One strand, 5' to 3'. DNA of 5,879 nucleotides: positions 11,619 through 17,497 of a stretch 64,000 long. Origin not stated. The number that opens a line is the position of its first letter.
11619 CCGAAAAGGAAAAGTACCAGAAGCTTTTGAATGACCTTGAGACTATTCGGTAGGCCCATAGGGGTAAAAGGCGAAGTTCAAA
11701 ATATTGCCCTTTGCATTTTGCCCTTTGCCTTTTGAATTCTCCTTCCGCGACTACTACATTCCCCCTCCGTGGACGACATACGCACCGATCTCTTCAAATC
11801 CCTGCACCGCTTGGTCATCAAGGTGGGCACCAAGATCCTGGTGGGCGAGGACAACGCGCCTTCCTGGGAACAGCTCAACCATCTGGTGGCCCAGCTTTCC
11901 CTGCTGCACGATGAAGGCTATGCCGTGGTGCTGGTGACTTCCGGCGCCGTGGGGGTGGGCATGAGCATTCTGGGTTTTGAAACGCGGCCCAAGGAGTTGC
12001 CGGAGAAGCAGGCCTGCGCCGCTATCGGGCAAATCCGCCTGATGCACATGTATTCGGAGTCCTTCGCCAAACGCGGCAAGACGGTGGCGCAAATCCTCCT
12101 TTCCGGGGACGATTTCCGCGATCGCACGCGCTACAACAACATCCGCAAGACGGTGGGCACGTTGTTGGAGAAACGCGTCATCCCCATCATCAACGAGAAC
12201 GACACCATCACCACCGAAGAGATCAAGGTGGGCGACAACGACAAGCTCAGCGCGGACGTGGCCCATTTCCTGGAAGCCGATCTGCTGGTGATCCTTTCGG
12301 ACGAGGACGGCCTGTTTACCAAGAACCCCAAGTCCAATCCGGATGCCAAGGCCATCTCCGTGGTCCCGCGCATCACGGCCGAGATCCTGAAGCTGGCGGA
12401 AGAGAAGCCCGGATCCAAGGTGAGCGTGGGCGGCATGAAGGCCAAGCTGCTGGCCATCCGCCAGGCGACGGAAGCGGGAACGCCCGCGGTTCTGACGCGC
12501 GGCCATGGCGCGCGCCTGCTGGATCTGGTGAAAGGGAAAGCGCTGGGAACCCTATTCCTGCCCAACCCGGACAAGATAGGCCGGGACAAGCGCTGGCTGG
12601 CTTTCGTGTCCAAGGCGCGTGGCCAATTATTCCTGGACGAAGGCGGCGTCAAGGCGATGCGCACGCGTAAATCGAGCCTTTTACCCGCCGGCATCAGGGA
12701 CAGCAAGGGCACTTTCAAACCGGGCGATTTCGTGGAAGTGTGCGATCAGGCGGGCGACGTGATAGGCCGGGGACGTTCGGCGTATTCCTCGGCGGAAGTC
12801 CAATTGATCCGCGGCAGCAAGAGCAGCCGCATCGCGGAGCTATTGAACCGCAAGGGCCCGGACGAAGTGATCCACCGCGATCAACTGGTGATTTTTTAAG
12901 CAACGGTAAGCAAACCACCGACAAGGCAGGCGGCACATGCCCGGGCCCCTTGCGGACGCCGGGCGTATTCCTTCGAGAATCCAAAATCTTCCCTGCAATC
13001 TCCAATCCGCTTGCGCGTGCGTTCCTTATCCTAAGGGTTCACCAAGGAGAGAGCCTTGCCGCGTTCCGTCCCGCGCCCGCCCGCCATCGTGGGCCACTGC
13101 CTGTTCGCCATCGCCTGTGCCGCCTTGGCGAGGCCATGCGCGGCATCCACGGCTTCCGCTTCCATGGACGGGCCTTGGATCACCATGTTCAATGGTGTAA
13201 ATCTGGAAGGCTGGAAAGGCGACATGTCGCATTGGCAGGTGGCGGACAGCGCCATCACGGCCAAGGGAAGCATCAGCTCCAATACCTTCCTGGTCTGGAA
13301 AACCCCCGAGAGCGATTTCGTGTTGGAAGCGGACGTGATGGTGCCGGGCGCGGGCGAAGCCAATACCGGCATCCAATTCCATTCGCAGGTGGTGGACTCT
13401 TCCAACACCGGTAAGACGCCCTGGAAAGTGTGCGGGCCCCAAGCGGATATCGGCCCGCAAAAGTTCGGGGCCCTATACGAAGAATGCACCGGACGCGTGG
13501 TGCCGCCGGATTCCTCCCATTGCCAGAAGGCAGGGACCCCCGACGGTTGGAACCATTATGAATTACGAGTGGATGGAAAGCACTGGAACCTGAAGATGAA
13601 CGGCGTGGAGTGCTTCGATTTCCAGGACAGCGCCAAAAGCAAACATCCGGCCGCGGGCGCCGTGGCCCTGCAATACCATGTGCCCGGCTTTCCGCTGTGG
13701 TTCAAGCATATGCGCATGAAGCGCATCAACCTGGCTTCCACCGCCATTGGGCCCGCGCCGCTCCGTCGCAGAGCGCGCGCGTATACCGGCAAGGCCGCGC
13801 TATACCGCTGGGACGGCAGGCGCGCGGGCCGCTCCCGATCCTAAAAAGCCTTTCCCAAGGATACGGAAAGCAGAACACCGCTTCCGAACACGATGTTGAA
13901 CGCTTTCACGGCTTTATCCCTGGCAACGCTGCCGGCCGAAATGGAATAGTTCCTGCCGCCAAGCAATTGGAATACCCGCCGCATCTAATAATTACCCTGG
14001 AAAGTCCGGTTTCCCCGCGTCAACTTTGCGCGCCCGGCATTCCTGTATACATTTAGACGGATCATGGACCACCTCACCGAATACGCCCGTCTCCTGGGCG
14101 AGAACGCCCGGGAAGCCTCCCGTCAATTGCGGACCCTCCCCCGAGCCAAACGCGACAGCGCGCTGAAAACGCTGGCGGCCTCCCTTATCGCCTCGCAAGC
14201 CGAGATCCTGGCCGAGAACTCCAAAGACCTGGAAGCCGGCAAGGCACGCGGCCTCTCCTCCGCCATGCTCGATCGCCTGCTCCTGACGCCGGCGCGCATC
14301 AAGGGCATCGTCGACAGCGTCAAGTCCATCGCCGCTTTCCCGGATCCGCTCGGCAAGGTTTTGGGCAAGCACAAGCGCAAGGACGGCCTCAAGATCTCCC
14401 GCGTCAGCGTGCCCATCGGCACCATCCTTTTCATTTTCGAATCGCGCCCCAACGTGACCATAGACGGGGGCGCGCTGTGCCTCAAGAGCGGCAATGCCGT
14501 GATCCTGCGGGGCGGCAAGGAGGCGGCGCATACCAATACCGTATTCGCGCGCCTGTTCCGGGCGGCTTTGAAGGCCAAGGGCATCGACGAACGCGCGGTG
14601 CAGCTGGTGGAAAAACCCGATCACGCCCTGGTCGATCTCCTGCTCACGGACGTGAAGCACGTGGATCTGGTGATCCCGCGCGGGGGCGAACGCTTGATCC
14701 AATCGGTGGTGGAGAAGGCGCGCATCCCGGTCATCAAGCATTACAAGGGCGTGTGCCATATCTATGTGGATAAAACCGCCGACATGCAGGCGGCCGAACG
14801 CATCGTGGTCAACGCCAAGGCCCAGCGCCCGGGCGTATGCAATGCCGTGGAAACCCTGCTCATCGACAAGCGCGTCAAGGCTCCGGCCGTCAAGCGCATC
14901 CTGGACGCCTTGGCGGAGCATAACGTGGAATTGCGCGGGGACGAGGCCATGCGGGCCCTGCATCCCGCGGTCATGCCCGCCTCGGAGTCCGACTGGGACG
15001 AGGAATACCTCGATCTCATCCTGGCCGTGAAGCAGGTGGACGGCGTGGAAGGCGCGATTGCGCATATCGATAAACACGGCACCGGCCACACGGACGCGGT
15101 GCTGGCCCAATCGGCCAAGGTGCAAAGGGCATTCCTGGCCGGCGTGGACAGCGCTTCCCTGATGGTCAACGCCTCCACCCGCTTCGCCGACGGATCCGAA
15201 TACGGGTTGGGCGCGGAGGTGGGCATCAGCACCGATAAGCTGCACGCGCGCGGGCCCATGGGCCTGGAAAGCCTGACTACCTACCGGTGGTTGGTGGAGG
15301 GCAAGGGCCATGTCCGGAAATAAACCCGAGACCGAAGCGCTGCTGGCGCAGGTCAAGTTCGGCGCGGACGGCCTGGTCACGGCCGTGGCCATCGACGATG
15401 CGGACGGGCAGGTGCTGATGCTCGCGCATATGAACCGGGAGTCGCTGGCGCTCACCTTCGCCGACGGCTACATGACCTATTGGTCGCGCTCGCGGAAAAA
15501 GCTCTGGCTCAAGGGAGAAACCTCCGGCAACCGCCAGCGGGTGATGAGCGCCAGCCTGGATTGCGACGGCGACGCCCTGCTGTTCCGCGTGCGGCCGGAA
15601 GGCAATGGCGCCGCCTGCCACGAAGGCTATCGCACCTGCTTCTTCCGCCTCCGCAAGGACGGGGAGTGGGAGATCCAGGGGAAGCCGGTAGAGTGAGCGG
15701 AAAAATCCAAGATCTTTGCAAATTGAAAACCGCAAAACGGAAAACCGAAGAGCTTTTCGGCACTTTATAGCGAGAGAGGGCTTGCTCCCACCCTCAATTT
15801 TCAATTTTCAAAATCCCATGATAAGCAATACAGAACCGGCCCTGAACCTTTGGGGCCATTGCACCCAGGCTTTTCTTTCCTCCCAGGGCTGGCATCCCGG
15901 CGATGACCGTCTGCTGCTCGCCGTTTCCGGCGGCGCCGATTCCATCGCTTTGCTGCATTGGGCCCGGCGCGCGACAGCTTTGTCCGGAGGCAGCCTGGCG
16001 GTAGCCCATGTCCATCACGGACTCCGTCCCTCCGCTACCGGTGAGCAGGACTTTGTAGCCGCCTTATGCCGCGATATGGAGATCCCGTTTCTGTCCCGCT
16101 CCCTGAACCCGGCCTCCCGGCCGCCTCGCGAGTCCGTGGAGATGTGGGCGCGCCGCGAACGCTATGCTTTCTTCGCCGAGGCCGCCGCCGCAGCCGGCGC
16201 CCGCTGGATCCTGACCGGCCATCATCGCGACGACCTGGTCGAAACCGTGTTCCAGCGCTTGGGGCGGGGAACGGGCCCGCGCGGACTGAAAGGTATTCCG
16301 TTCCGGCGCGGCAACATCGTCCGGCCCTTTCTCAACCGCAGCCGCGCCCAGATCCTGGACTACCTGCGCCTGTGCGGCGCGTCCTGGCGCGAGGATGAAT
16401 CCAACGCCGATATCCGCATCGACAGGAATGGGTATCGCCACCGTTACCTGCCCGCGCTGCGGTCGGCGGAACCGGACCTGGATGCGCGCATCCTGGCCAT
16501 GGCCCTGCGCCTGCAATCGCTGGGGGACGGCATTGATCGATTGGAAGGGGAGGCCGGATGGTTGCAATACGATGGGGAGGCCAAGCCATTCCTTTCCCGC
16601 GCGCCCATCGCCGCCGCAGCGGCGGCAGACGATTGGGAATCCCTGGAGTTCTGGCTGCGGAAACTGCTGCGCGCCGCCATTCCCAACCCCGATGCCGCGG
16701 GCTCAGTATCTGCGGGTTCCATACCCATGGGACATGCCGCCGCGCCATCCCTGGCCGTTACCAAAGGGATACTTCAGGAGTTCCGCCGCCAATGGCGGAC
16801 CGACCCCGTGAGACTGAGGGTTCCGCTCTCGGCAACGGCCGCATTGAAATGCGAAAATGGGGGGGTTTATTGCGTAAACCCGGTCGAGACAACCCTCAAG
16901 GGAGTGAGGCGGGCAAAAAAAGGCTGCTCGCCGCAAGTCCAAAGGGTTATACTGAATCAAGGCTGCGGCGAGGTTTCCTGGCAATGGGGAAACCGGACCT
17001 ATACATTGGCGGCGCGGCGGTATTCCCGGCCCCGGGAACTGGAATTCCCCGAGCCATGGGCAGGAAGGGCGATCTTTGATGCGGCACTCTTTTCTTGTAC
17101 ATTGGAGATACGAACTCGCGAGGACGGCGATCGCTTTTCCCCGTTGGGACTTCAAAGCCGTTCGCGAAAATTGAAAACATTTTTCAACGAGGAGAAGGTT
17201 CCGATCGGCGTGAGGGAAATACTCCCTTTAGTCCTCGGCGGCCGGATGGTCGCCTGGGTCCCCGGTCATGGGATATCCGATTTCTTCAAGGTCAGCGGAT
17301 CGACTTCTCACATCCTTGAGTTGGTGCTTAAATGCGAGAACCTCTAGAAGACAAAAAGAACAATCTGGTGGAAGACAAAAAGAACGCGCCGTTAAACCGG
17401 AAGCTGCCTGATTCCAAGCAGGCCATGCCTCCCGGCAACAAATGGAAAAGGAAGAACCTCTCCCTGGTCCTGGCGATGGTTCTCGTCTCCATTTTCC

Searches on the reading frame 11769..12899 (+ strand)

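Call 26: search_protein_families(library=pfam, proteins=[window:11769-12899:+], max_evalue=0.00001)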
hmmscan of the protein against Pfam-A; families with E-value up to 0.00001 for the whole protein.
window:11769-12899:+ (376 aa): 2 families
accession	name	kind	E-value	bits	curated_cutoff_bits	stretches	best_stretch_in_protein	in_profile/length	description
PF00696.33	AA_kinase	-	5.2e-44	151.2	24.9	1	14-242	2-232/234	Amino acid kinase family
PF01472.26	PUA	-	1.7e-16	60.3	24.8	1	286-357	2-72/74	PUA domain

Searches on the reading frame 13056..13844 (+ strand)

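Call 26: search_protein_families(library=pfam, proteins=[window:13056-13844:+], max_evalue=0.00001)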
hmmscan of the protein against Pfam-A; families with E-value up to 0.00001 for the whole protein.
window:13056-13844:+ (262 aa): 1 family
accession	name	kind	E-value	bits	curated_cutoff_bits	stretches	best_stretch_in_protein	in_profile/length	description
PF06439.18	3keto-disac_hyd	-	1.5e-30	107.1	26.8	1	41-222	2-187/187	3-keto-disaccharide hydrolase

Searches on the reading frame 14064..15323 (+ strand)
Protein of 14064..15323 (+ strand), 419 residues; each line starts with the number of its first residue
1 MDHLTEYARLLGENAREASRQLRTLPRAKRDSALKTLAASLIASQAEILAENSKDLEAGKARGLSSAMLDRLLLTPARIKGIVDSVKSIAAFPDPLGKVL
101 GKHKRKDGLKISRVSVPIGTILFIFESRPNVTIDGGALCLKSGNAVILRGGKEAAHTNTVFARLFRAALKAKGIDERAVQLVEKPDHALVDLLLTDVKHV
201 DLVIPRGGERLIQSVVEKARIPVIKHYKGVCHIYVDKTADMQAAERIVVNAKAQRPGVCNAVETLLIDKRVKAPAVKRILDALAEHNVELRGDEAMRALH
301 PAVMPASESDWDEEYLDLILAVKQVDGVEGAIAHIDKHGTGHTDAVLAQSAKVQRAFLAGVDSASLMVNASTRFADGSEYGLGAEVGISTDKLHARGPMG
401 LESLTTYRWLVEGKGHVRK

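Call 26: search_protein_families(library=pfam, proteins=[window:14064-15323:+], max_evalue=0.00001)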
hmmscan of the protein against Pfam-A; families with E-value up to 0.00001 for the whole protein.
window:14064-15323:+ (419 aa): 1 family
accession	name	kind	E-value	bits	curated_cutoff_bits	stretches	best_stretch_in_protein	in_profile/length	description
PF00171.27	Aldedh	-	6.2e-17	61.7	23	1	13-291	36-301/461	Aldehyde dehydrogenase family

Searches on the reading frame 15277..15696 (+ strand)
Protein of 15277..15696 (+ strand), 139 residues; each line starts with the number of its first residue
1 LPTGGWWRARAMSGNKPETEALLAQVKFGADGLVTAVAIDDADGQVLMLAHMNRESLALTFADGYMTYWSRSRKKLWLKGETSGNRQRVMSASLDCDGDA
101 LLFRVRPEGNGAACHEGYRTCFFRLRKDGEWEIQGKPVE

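Call 26: search_protein_families(library=pfam, proteins=[window:15277-15696:+], max_evalue=0.00001)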
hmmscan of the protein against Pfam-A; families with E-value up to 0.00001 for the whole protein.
window:15277-15696:+ (139 aa): 1 family
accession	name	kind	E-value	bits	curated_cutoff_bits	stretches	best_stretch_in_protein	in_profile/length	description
PF01502.23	PRA-CH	-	3.7e-32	110.4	27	1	48-123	1-74/74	Phosphoribosyl-AMP cyclohydrolase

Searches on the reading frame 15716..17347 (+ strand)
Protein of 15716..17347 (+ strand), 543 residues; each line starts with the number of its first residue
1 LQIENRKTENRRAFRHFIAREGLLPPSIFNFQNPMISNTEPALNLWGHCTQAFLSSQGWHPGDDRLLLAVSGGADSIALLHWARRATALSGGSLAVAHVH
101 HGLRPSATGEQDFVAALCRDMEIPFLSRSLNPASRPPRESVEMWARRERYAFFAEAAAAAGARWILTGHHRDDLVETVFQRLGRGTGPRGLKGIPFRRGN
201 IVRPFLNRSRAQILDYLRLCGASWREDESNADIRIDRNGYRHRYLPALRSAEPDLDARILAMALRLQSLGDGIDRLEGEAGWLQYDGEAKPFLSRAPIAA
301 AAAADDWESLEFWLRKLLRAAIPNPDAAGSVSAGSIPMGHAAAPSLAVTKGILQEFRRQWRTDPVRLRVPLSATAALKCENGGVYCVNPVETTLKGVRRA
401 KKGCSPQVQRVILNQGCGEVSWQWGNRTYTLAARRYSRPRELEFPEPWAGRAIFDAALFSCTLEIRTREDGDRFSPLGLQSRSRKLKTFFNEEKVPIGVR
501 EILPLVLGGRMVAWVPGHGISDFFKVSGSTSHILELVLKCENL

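Call 11: search_protein_families(library=pfam, proteins=[window:15716-17347:+], max_evalue=0.00001)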
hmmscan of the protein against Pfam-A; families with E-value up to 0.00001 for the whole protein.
window:15716-17347:+ (543 aa): 2 families
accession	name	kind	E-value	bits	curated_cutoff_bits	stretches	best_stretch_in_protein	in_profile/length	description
PF01171.26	ATP_bind_3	-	9.6e-49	166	27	1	66-242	2-181/182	PP-loop family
PF11734.13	TilS_C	-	9.9e-13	47.7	22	1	463-531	1-68/74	TilS substrate C-terminal domain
